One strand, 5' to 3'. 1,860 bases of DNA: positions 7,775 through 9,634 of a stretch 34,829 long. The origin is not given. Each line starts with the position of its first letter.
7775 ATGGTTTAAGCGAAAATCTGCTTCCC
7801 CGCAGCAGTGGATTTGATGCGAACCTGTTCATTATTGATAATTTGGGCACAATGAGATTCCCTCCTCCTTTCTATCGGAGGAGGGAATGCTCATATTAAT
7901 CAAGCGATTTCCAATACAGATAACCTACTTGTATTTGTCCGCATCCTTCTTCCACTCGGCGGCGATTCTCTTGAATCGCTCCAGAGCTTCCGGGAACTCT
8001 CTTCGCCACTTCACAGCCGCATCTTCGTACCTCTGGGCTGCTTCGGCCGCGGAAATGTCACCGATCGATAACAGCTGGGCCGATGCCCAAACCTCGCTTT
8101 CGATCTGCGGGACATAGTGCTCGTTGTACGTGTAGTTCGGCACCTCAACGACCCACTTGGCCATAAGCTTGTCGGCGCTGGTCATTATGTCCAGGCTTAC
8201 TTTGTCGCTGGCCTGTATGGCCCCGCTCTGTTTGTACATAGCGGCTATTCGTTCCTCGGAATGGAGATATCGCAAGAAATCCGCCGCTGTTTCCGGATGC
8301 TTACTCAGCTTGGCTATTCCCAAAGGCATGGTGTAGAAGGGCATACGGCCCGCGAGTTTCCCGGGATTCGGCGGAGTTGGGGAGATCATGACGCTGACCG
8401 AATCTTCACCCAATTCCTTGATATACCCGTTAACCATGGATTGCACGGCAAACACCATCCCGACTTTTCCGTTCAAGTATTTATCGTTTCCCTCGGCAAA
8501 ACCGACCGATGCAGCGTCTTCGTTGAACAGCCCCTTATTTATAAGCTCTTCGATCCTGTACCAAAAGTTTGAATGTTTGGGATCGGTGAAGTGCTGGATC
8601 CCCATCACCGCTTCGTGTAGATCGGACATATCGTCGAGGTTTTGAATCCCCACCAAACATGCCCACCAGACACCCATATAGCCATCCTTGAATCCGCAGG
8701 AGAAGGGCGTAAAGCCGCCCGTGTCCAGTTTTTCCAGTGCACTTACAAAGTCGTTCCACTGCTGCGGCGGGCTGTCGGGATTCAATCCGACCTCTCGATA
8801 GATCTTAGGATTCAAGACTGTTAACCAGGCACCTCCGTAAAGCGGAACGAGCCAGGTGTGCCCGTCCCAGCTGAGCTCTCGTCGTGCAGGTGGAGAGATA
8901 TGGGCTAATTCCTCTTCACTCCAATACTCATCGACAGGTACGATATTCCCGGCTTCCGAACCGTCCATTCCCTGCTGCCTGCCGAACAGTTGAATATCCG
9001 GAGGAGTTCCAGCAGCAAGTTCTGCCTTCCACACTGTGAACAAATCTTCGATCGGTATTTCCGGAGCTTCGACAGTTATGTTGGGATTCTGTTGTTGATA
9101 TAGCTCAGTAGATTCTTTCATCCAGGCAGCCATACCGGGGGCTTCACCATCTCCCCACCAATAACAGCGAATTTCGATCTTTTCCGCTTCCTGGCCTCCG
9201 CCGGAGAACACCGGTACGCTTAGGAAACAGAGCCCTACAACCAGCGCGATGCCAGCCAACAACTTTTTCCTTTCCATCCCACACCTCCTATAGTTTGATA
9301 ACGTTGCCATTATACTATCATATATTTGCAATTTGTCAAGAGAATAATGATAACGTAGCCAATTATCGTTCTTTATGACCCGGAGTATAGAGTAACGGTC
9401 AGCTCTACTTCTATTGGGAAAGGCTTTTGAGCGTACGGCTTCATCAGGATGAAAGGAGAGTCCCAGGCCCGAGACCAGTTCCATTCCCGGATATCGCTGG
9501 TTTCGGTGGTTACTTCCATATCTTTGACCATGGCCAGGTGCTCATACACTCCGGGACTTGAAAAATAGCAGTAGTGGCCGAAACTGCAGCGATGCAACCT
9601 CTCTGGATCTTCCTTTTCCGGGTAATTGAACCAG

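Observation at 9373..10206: NifX/NifB-C-like cofactor-binding domain fused to an unrecognised C-terminal domain with a HxCx3HxC motif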

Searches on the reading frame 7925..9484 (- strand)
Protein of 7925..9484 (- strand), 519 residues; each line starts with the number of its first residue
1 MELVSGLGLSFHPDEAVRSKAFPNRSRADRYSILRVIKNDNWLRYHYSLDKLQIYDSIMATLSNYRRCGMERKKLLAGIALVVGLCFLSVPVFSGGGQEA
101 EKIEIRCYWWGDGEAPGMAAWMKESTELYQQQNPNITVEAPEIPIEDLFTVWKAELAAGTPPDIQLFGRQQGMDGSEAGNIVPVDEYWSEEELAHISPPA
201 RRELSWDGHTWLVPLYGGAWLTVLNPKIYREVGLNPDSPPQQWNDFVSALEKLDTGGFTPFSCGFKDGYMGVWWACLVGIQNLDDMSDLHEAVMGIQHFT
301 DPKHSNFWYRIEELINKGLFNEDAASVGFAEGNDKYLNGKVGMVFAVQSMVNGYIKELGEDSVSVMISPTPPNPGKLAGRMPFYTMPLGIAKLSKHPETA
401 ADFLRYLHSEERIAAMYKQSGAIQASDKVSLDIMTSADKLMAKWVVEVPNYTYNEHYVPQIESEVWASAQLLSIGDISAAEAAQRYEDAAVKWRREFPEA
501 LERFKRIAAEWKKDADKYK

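Call 6: search_protein_families(library=pfam, proteins=[window:7925-9484:-], max_evalue=0.001)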
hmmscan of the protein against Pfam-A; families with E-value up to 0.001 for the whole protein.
window:7925-9484:- (519 aa): 3 families
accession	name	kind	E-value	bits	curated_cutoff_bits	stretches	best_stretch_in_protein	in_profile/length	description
PF01547.30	SBP_bac_1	-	1.1e-23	85.1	26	1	116-411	6-304/307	Bacterial extracellular solute-binding protein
PF13416.11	SBP_bac_8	-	1.9e-19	70.9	27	1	129-442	6-278/279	Bacterial extracellular solute-binding protein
PF13531.11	SBP_bac_11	-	2e-05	25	25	0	385-415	190-220/227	Bacterial extracellular solute-binding protein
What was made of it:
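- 7925..9277 (-): Downstream CUT1-type solute-binding lipoprotein (SBP1). The start is probably the ATG at 9277 (MERKKLL...). The mechanical ORF that runs up to 9484 overlaps the target and is probably too long. Pfam SBP_bac_1 (call 6).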

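Call 62: find_related_loci(query=window:7925-9277:-, collection=genome_contigs, flank=8000)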
Query window:7925-9277:- (450 aa) in genome_contigs; peptide patterns used: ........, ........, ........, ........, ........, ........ (x = any residue, [..] = any of these).
18 stretches matched a pattern, but none encodes a relative of the query by tblastn (E <= 1e-3).

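Call 73: search_solved_structures(query=window:7925-9277:-, max_evalue=0.00001)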
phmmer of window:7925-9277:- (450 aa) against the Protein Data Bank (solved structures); distinct sequences matched with E-value up to 0.00001: 24.
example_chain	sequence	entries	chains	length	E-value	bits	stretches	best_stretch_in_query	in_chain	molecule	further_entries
7ehp_A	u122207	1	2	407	7e-16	61.4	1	78-357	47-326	chitin oligosaccahride binding protein NagB1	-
7eho_A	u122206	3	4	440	2e-14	56.6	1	83-277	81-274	Chitin oligosaccharide binding protein NagB2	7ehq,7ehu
4g68_B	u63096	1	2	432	8.1e-14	54.6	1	44-278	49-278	ABC transporter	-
4g68_A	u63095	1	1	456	9.3e-14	54.4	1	44-278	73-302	ABC transporter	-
4r9f_A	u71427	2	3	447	2.3e-12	49.9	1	27-346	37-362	MBP1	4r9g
8art_A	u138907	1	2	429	7.9e-09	38.2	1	11-343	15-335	Putative secreted maltose-binding protein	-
3oo9_A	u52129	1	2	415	9.2e-09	38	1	90-347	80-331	ABC transporter binding protein AcbH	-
3ooa_A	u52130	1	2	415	9.2e-09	38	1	90-347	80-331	ABC transporter binding protein AcbH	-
3oo6_A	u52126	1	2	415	9.2e-09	38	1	90-347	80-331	ABC transporter binding protein AcbH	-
3oo8_A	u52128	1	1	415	9.2e-09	38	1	90-347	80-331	ABC transporter binding protein AcbH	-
3oo7_A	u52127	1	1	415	9.2e-09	38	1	90-347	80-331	ABC transporter binding protein AcbH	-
3quf_A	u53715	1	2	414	1e-08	37.8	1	58-417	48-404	Extracellular solute-binding protein, family 1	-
4zza_A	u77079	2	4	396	1.7e-08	37.1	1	130-272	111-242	Sugar binding protein of ABC transporter system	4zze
4zs9_A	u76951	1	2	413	2e-08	36.9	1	130-202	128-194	Sugar binding protein of ABC transporter system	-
3vxb_A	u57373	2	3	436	6.1e-07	32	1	61-274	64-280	Putative sugar-binding lipoprotein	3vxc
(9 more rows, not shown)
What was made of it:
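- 7925..9277 (-): The nearest PDB relatives bind oligosaccharides (call 73).
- SBP1's nearest solved relatives bind oligosaccharides (call 73).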
